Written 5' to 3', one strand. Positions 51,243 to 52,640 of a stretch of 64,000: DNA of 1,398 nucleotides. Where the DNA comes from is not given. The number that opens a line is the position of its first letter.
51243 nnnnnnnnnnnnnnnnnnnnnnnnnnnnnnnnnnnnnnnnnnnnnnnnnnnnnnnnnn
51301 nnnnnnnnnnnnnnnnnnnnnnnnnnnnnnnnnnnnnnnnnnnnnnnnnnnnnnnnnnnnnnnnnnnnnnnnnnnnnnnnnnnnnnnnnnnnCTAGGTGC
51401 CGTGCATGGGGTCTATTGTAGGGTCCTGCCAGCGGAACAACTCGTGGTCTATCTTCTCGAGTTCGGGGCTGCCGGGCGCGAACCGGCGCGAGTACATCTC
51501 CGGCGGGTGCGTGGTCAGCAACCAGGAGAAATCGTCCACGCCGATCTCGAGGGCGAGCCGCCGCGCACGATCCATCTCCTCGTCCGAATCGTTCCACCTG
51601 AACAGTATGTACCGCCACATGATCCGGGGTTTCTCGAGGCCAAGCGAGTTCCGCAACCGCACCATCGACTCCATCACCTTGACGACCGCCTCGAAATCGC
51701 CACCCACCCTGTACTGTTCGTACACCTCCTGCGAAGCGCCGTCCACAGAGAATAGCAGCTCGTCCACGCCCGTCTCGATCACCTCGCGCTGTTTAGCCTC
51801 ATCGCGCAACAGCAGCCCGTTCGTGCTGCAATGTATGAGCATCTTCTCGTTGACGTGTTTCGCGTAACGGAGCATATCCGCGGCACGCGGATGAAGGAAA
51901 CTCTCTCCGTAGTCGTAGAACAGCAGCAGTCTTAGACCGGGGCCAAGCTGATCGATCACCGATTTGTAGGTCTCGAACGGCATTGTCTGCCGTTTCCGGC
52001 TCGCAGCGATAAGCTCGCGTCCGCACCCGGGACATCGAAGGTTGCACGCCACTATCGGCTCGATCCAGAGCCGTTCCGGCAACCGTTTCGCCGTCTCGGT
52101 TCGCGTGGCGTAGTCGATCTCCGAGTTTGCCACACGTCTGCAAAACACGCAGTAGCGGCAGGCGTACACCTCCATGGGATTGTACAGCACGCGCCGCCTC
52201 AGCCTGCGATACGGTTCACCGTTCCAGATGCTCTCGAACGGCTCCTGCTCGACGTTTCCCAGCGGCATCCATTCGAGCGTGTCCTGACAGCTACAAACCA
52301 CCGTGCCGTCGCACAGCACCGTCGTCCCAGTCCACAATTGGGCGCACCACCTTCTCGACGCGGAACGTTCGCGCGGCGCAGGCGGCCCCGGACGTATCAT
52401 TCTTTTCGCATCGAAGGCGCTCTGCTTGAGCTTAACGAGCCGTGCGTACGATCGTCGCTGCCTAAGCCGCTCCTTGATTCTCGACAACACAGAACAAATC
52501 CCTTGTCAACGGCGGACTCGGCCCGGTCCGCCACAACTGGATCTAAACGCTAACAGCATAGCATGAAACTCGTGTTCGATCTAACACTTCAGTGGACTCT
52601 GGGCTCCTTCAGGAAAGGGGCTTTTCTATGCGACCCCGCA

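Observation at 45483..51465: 5.9-kb island bounded by 79-bp direct repeats that duplicate the 3' end of a radical-SAM gene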

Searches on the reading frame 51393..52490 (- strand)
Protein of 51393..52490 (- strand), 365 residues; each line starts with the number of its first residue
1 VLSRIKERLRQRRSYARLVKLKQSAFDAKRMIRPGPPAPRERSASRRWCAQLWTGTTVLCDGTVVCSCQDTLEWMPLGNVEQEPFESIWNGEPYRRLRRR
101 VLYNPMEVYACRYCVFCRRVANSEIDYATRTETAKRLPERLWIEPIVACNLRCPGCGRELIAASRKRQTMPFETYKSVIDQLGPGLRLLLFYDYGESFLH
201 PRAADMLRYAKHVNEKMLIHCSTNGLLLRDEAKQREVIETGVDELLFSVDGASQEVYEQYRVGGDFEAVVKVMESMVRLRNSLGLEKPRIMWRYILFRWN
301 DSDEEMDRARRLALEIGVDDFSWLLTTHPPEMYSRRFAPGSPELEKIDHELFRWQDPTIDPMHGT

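Call 6: search_protein_families(library=pfam, proteins=[window:51393-52490:-], max_evalue=0.01)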
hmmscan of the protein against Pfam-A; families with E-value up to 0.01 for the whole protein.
window:51393-52490:- (365 aa): 2 families
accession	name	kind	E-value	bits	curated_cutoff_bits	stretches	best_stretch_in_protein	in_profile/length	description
PF04055.27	Radical_SAM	-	9e-14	52.4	29.5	1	143-278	1-138/166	Radical SAM superfamily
PF13186.11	SPASM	-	5.4e-10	39.8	21.5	1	49-114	1-66/67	Iron-sulfur cluster-binding domain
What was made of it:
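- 51393..52490 (-): Radical-SAM gene with an N-terminal SPASM/twitch domain. Intact right flank. Pfam PF13186 (residues 49-114) and PF04055 (residues 143-278) (call 6).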

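Call 7: search_protein_families(library=ncbifam, proteins=[window:51393-52490:-], max_evalue=0.01)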
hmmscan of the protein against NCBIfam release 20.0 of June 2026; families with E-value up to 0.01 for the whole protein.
window:51393-52490:- (365 aa): 33 families (the best 25 are shown)
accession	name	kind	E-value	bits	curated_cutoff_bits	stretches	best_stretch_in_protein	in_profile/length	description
TIGR04317.1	W_rSAM_matur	equivalog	4.6e-28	98.4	380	1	139-319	4-177/349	tungsten cofactor oxidoreductase radical SAM maturase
TIGR04311.1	rSAM_Geo_metal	subfamily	7.9e-26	91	400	2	138-319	2-180/423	radical SAM/SPASM family putative metalloenzyme maturase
TIGR04133.1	rSAM_w_lipo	hypoth_equivalog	2.6e-10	39.8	425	1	132-278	18-162/350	TIGR04133 family radical SAM/SPASM protein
NF033640.1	N_Twi_rSAM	subfamily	5.5e-10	38.9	170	1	46-159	2-131/398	twitch domain-containing radical SAM protein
TIGR04545.1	rSAM_ahbD_hemeb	equivalog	5.1e-09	36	500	1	146-275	7-133/339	heme b synthase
TIGR04250.1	SCM_rSAM_ScmE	equivalog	5.6e-09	35.4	400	1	142-277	6-138/358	SynChlorMet cassette radical SAM/SPASM protein ScmE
TIGR03962.1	mycofact_rSAM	equivalog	8.5e-09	35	265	1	144-276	17-144/339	mycofactocin radical SAM maturase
TIGR04347.1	pseudo_SAM_Halo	equivalog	9.3e-09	35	525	1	130-321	30-207/390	TIGR04347 family pseudo-SAM/SPASM protein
TIGR04053.2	TIGR04053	equivalog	9.4e-09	35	395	1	144-279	13-148/366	TIGR04053 family radical SAM/SPASM domain-containing protein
TIGR04055.1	rSAM_NirJ2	equivalog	1.3e-08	34.8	500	1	148-277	9-134/326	putative heme d1 biosynthesis radical SAM protein NirJ2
TIGR04546.1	rSAM_ahbC_deAc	equivalog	1.4e-08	33.9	650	1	148-274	48-170/390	12,18-didecarboxysiroheme deacetylase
TIGR03470.1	HpnH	equivalog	1.5e-08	34.1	225.05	1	130-271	19-153/318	adenosyl-hopene transferase HpnH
TIGR04054.1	rSAM_NirJ1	equivalog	3e-08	32.7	650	1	148-285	45-178/387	putative heme d1 biosynthesis radical SAM protein NirJ1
TIGR04251.1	SCM_rSAM_ScmF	equivalog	6.3e-08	32.4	400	1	148-291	13-151/353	SynChlorMet cassette radical SAM/SPASM protein ScmF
TIGR02666.1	moaA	equivalog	8.8e-08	31.5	284.05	1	148-279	19-153/336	GTP 3',8-cyclase MoaA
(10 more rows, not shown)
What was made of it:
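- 51393..52490 (-): NF033640-like (call 7).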

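Call 8: find_encoding_contigs(protein=window:51393-52490:-, flank=10000, max_places=10)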
Protein window:51393-52490:- (365 aa): no gene with exactly this product is on record in the collection.

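Call 10: find_related_loci(query=window:51393-52490:-, collection=genome_contigs, flank=10000)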
Query window:51393-52490:- (365 aa) in genome_contigs; peptide patterns used: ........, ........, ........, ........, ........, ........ (x = any residue, [..] = any of these).
45 stretches matched a pattern; 16 encode a relative of the query (tblastn E <= 1e-3); 16 distinct loci.
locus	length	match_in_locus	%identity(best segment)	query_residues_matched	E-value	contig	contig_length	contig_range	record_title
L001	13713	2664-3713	53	1-356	5e-115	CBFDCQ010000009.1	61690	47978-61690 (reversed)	MAG TPA_asm: uncultured bacterium isolate SRR26215682_binner13_Refined_62 genome assembly, contig: ERZ25073476.64, whole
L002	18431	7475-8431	41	35-356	3e-74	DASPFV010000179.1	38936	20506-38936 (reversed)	MAG TPA_asm: Vicinamibacterales bacterium isolate SMAG_U16434 k141_490915, whole genome shotgun sequence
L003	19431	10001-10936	42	44-356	1e-73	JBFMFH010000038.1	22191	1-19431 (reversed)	MAG: Acidobacteriota bacterium isolate MAG266 MAG266_38, whole genome shotgun sequence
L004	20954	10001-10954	40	34-352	3e-72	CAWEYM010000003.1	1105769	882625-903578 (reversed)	MAG: uncultured Acidobacteriota bacterium isolate MFD05942.bin.1.97 genome assembly, contig: contig_20491, whole genome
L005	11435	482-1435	39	34-352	1e-69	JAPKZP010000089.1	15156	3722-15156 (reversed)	MAG: Acidobacteria bacterium isolate LacPavin_0419_WC70S_MAG_67_7 LacPavin_0419_WC70S_scaffold_58512, whole genome shotg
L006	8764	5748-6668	39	44-352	2e-69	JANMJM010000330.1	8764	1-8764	MAG: Vicinamibacteria bacterium isolate OTE_64_metabat_411 OTE_64_k141_1614404, whole genome shotgun sequence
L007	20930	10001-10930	39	44-356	4e-69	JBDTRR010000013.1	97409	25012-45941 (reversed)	MAG: Acidobacteriota bacterium isolate cluster3_bin.251 NODE_369_length_97409_cov_13.310578, whole genome shotgun sequen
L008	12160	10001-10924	39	44-352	2e-68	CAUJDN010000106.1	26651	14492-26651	MAG: Acidobacteriota bacterium isolate KLAP208 genome assembly, contig: KLAP208_586056, whole genome shotgun sequence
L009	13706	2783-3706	39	44-352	4e-68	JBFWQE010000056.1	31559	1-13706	MAG: Vicinamibacterales bacterium isolate CA_2019_TPBF_176 NODE_7622_length_31559_cov_5.911523_TPBF, whole genome shotgu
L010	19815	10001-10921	38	44-352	2e-67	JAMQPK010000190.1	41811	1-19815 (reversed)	MAG: Vicinamibacterales bacterium isolate CH22 k141_850619, whole genome shotgun sequence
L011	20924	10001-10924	39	44-352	2e-66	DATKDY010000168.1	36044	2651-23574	MAG TPA_asm: Vicinamibacterales bacterium isolate SMAG_U14485 k141_3222884, whole genome shotgun sequence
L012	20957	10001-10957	38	35-356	3e-66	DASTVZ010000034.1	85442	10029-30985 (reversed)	MAG TPA_asm: Vicinamibacterales bacterium isolate SMAG_U2373 k141_1861731, whole genome shotgun sequence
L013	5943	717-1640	38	44-352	5e-66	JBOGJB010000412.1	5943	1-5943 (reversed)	MAG: Vicinamibacterales bacterium isolate M3-S_metawrap_bin.293 k127_1073100, whole genome shotgun sequence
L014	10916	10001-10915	38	44-348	2e-65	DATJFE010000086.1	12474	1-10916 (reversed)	MAG TPA_asm: Vicinamibacterales bacterium isolate SMAG_U15451 k141_1719013, whole genome shotgun sequence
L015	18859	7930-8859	40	44-356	3e-70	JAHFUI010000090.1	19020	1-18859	MAG: Acidobacteria bacterium isolate nzgw76 NODE_2697_length_19021_cov_8.849894, whole genome shotgun sequence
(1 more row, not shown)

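Call 12: find_homologous_proteins(query=window:51393-52490:-, max_evalue=1e-30)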
Query window:51393-52490:- (365 aa): 189 proteins with E <= 1e-30 among 5400 candidates; the best 120 are listed.
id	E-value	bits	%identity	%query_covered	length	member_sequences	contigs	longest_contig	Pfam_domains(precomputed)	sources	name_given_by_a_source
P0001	3.0e-217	739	100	86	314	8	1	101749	PF13186.12,PF04055.28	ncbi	-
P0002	5.4e-201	685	81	100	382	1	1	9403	PF13186.12,PF04055.28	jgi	-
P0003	1.3e-199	681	81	100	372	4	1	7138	PF13186.12,PF04055.28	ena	-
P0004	2.5e-198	676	79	100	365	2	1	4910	PF13186.12,PF04055.28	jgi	-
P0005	2.3e-196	670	79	100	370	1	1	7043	PF13186.12,PF04055.28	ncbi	-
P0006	1.9e-162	558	82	80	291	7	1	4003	PF04055.28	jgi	jgi:MoaA/NifB/PqqE/SkfB family radical SAM enzyme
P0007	3.3e-111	390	52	95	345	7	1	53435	PF13186.12,PF04055.28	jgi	-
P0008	1.3e-110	388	54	95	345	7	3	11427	PF13186.12,PF04055.28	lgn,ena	-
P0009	1.5e-109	384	52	92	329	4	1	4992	PF13186.12,PF04055.28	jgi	jgi:MoaA/NifB/PqqE/SkfB family radical SAM enzyme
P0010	4.2e-107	376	49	96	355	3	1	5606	PF13186.12,PF04055.28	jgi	-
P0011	7.5e-107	375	49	96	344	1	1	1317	PF13186.12,PF04055.28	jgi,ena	-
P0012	1.5e-106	374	49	95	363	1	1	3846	PF13186.12,PF04055.28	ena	-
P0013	5.8e-104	366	48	93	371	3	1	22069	PF13186.12,PF04055.28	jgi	-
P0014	6.8e-102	359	48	99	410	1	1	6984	PF13186.12,PF04055.28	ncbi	-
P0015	7.1e-102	359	50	94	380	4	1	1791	PF13186.12,PF04055.28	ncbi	-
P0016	9.6e-102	359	46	96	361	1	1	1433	PF13186.12,PF04055.28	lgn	-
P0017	4.2e-101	356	47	99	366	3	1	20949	PF13186.12,PF04055.28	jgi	-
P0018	1.3e-95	338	47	96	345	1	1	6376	PF13186.12,PF04055.28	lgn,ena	-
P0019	3.1e-94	334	43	96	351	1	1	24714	PF13186.12,PF04055.28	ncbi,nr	ncbi:MAG: SPASM domain-containing protein [Acidobacteria bacterium]|nr:SPASM domain-containing prote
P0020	1.3e-92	329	46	96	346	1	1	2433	PF13186.12,PF04055.28,PF13353.12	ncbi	-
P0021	1.6e-90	322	46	92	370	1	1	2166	PF13186.12,PF04055.28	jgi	-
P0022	1.8e-86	308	50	76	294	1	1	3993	PF13186.12,PF04055.28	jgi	jgi:MoaA/NifB/PqqE/SkfB family radical SAM enzyme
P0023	1.9e-85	305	49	84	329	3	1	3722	PF13186.12,PF04055.28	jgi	jgi:Radical SAM superfamily/Iron-sulfur cluster-binding domain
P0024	4.3e-81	291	44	89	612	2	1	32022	PF13186.12,PF04055.28,PF16158.12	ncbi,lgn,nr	ncbi:MAG: SPASM domain-containing protein [Acidobacteria bacterium]|nr:SPASM domain-containing prote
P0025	6.1e-79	284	48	83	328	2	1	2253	PF13186.12,PF04055.28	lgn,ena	-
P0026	6.7e-79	283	44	88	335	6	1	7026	PF13186.12,PF04055.28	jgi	jgi:MoaA/NifB/PqqE/SkfB family radical SAM enzyme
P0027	1.2e-78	283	43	87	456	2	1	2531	PF13186.12,PF04055.28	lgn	-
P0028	1.2e-77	279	41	85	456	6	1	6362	PF13186.12,PF04055.28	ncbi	-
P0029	2.7e-77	278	42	85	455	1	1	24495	PF13186.12,PF04055.28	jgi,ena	-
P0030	3.8e-77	278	42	85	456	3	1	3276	PF13186.12,PF04055.28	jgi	jgi:hypothetical protein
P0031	5.5e-77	277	43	87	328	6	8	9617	PF13186.12,PF04055.28,PF13353.12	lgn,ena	-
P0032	7.0e-77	277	43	84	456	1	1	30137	PF13186.12,PF04055.28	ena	-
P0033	8.5e-77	276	42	85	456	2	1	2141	PF13186.12,PF04055.28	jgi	jgi:hypothetical protein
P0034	1.5e-76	276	40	88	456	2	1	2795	PF13186.12,PF04055.28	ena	-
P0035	2.0e-76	275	43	85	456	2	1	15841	PF13186.12,PF04055.28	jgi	jgi:hypothetical protein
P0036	3.4e-76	275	42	84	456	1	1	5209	PF13186.12,PF04055.28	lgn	-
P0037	8.6e-76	273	42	84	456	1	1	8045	PF13186.12,PF04055.28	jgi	jgi:hypothetical protein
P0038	9.9e-76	273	43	86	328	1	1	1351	PF13186.12,PF04055.28,PF13353.12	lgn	-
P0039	2.7e-75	272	42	84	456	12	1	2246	PF13186.12,PF04055.28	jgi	jgi:Radical SAM superfamily/Iron-sulfur cluster-binding domain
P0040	3.0e-75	271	42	83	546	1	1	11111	PF13186.12,PF04055.28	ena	-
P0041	1.5e-74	269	41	86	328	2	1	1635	PF13186.12,PF04055.28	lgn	-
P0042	1.6e-74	269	42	85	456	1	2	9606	PF13186.12,PF04055.28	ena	-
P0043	3.1e-74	268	41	84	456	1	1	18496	PF13186.12,PF04055.28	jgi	jgi:hypothetical protein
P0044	2.0e-73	265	40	88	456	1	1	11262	PF13186.12,PF04055.28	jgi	jgi:MoaA/NifB/PqqE/SkfB family radical SAM enzyme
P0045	3.1e-73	265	42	83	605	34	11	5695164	PF13186.12,PF04055.28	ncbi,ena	-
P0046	2.6e-72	262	41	84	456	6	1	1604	PF13186.12,PF04055.28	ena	-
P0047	1.3e-70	256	42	86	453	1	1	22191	PF13186.12,PF04055.28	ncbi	ncbi:MAG: radical SAM protein [Acidobacteriota bacterium]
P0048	1.3e-70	256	41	83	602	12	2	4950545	PF13186.12,PF04055.28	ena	-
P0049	2.0e-69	252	42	83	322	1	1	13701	PF13186.12,PF04055.28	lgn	-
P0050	3.5e-69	251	40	86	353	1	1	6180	PF13186.12,PF04055.28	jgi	jgi:MoaA/NifB/PqqE/SkfB family radical SAM enzyme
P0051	1.4e-68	249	42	86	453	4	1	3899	PF13186.12,PF04055.28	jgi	jgi:hypothetical protein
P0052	1.5e-68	249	40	87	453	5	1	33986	PF13186.12,PF04055.28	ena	-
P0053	2.6e-68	249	41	85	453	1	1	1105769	PF13186.12,PF04055.28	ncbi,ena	-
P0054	8.1e-68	247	42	86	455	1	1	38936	PF13186.12,PF04055.28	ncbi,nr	ncbi:MAG TPA: radical SAM protein [Vicinamibacterales bacterium]|nr:radical SAM protein [Vicinamibac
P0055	9.7e-68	247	42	86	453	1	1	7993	PF13186.12,PF04055.28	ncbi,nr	ncbi:MAG TPA: radical SAM protein [Vicinamibacterales bacterium]|nr:radical SAM protein [Vicinamibac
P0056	4.5e-67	244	41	86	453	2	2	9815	PF13186.12,PF04055.28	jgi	jgi:MoaA/NifB/PqqE/SkfB family radical SAM enzyme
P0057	5.2e-67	244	41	86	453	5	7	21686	PF13186.12,PF04055.28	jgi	jgi:hypothetical protein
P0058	6.2e-67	244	41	85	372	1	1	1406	PF13186.12,PF04055.28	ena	-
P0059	2.2e-66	242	39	87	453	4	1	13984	PF13186.12,PF04055.28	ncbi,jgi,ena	-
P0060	7.6e-66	240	40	80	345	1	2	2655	PF13186.12,PF04055.28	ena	-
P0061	8.6e-66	240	40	86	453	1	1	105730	PF13186.12,PF04055.28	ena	-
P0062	1.0e-65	240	40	87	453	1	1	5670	PF13186.12,PF04055.28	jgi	jgi:hypothetical protein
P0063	1.1e-65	240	40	87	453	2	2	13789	PF04055.28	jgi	jgi:radical SAM family protein/iron-sulfur cluster protein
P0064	1.3e-65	240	40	85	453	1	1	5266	PF13186.12,PF04055.28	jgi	jgi:hypothetical protein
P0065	1.6e-65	239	40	85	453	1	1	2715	PF13186.12,PF04055.28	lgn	-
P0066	1.6e-65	239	40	86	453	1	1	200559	PF13186.12,PF04055.28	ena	-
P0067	5.2e-65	238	39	87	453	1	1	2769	PF13186.12,PF04055.28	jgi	jgi:MoaA/NifB/PqqE/SkfB family radical SAM enzyme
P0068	5.9e-65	238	40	87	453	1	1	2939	PF13186.12,PF04055.28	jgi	jgi:MoaA/NifB/PqqE/SkfB family radical SAM enzyme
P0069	8.8e-65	237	40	86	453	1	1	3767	PF13186.12,PF04055.28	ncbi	-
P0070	1.1e-64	237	39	85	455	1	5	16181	PF13186.12,PF04055.28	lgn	-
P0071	1.4e-64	236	40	87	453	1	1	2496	PF04055.28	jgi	jgi:hypothetical protein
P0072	2.4e-64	235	39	85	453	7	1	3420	PF13186.12,PF04055.28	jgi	-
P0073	3.8e-64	235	40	86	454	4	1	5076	PF13186.12,PF04055.28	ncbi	-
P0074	4.0e-64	235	39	86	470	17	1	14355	PF13186.12,PF04055.28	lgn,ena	-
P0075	6.3e-64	234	38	85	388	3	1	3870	PF13186.12,PF04055.28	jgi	jgi:MoaA/NifB/PqqE/SkfB family radical SAM enzyme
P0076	6.8e-64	234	41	86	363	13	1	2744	PF13186.12,PF04055.28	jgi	-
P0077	7.5e-64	234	38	86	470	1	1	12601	PF13186.12,PF04055.28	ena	-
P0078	9.1e-64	234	39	85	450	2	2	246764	PF13186.12,PF04055.28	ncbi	ncbi:MAG: radical SAM protein [Vicinamibacterales bacterium]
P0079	9.5e-64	234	41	85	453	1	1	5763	PF13186.12,PF04055.28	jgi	jgi:hypothetical protein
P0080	1.3e-63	233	41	85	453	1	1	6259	PF13186.12,PF04055.28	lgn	-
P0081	1.8e-63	233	39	87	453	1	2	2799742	PF13186.12,PF04055.28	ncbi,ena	-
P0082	1.8e-63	233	41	84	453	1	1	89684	PF13186.12,PF04055.28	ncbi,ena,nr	ncbi:MAG TPA: radical SAM protein [Vicinamibacterales bacterium]|nr:radical SAM protein [Vicinamibac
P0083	2.3e-63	232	39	87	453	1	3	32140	PF13186.12,PF04055.28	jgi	jgi:MoaA/NifB/PqqE/SkfB family radical SAM enzyme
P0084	2.4e-63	232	40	85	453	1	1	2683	PF13186.12,PF04055.28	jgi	jgi:MoaA/NifB/PqqE/SkfB family radical SAM enzyme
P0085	2.7e-63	232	39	87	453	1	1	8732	PF13186.12,PF04055.28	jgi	jgi:MoaA/NifB/PqqE/SkfB family radical SAM enzyme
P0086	3.2e-63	232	39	85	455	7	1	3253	PF13186.12,PF04055.28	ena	-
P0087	3.2e-63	232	39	85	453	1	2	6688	PF13186.12,PF04055.28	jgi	jgi:hypothetical protein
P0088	4.2e-63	231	39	85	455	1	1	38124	PF13186.12,PF04055.28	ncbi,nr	ncbi:MAG: radical SAM protein [Cyanobacteria bacterium]|nr:radical SAM protein [Cyanobacteriota bact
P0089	5.1e-63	231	39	85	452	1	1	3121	PF13186.12,PF04055.28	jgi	jgi:hypothetical protein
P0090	5.8e-63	231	39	85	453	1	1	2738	PF13186.12,PF04055.28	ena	-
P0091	5.8e-63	231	39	81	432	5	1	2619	PF04055.28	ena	-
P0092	6.7e-63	231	41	82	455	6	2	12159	PF13186.12,PF04055.28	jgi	jgi:hypothetical protein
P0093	7.7e-63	231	39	87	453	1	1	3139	PF13186.12,PF04055.28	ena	-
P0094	7.9e-63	231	39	85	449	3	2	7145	PF13186.12,PF04055.28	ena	-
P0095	1.3e-62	230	38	85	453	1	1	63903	PF13186.12,PF04055.28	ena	-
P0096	1.5e-62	230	39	81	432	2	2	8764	PF04055.28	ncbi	-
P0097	1.7e-62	229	40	83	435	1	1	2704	PF04055.28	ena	-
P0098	1.8e-62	229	39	81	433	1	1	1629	PF04055.28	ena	-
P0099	1.9e-62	229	40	86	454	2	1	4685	PF13186.12,PF04055.28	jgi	jgi:hypothetical protein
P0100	2.0e-62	229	38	87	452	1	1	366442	PF13186.12,PF04055.28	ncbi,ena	-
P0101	2.1e-62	229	40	82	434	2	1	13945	PF04055.28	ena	-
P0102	2.9e-62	229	39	87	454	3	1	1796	PF13186.12,PF04055.28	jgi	jgi:MoaA/NifB/PqqE/SkfB family radical SAM enzyme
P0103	3.1e-62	229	38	85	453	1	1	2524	PF13186.12,PF04055.28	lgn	-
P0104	3.8e-62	228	38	87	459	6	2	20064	PF13186.12,PF04055.28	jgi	jgi:MoaA/NifB/PqqE/SkfB family radical SAM enzyme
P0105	3.9e-62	228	37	85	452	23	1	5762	PF13186.12,PF04055.28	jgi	jgi:MoaA/NifB/PqqE/SkfB family radical SAM enzyme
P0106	7.0e-62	227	41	81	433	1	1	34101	PF13186.12,PF04055.28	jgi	jgi:hypothetical protein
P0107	1.1e-61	227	40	82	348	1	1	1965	PF13186.12,PF04055.28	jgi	jgi:radical SAM protein with 4Fe4S-binding SPASM domain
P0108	1.2e-61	227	39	83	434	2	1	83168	PF13186.12,PF04055.28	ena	-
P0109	1.3e-61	227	38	86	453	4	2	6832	PF13186.12,PF04055.28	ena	-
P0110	1.5e-61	226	40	81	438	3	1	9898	PF04055.28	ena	-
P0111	1.5e-61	226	39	85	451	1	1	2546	PF13186.12,PF04055.28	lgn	-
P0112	1.6e-61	226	39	86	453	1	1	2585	PF13186.12,PF04055.28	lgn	-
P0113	1.7e-61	226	39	81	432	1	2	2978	PF04055.28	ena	-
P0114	1.9e-61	226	39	85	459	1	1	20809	PF13186.12,PF04055.28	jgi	jgi:hypothetical protein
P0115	2.0e-61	226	38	87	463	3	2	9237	PF13186.12,PF04055.28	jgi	jgi:MoaA/NifB/PqqE/SkfB family radical SAM enzyme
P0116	2.2e-61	226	39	86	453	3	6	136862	PF13186.12,PF04055.28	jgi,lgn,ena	jgi:MoaA/NifB/PqqE/SkfB family radical SAM enzyme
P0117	2.8e-61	225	41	81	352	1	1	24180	PF13186.12,PF04055.28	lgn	-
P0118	3.1e-61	225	38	85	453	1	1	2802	PF13186.12,PF04055.28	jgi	jgi:hypothetical protein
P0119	3.2e-61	225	40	81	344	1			PF04055.28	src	-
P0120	3.2e-61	225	38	87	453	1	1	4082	PF13186.12,PF04055.28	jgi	jgi:Radical SAM superfamily/Iron-sulfur cluster-binding domain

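Call 13: find_encoding_contigs(protein=P0001, flank=10000, max_places=6)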
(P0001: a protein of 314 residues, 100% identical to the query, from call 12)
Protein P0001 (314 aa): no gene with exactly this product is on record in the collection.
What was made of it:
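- Tried and rejected: Look-ups of the 365-aa ORF and of P0001 found nothing (calls 8, 13).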

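Call 14: find_encoding_contigs(protein=P0002, flank=10000, max_places=6)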
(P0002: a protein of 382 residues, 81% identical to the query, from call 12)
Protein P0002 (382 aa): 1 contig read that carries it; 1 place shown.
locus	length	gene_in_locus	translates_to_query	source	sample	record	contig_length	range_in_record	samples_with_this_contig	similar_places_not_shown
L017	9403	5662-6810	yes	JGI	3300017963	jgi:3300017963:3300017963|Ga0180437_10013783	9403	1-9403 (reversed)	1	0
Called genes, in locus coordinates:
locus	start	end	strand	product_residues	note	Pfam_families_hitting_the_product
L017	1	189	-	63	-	?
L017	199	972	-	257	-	PF00142:Fer4_NifH (weak), PF01656:CbiA, PF02374:ArsA_ATPase, PF10609:ParA (faint), PF13614:AAA_31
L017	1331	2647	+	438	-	PF06245:DUF1015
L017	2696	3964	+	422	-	PF13167:GTP-bdg_N, PF16360:GTP-bdg_M, PF00350:Dynamin_N (faint), PF01926:MMR_HSR1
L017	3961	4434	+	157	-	PF00293:NUDIX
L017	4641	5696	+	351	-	PF01075:Glyco_transf_9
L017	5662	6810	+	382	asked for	PF13186:SPASM, PF04055:Radical_SAM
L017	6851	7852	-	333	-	PF14100:DUF6807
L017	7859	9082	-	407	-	PF02746:MR_MLE_N, PF13378:MR_MLE_C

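Call 15: find_encoding_contigs(protein=P0003, flank=10000, max_places=6)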
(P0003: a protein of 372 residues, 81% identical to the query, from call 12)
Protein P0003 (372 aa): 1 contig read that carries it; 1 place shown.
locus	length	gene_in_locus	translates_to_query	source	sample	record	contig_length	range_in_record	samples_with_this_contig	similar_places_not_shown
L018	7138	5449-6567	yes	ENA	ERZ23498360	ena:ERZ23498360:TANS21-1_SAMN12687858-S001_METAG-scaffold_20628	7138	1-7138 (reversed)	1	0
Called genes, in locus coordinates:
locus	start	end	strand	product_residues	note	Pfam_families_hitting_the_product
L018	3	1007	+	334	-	?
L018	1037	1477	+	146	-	PF00293:NUDIX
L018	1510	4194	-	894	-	PF17900:Peptidase_M1_N, PF01433:Peptidase_M1, PF02985:HEAT (faint), PF13646:HEAT_2, PF03130:HEAT_PBS (faint), PF13513:HEAT_EZ (faint), PF13646:HEAT_2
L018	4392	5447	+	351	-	PF01075:Glyco_transf_9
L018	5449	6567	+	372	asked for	PF13186:SPASM, PF04055:Radical_SAM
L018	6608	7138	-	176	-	?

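Call 17: find_encoding_contigs(protein=P0004, flank=10000, max_places=6)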
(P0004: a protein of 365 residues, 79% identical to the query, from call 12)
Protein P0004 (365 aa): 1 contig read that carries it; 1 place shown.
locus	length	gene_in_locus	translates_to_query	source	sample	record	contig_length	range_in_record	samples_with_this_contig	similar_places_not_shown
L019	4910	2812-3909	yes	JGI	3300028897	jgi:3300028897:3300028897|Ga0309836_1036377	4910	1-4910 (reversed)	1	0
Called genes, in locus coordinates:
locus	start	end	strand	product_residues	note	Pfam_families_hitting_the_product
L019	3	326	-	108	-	?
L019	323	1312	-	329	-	PF04055:Radical_SAM, PF06968:BATS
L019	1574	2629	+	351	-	PF01075:Glyco_transf_9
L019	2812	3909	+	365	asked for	PF13186:SPASM, PF04055:Radical_SAM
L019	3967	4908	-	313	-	PF14100:DUF6807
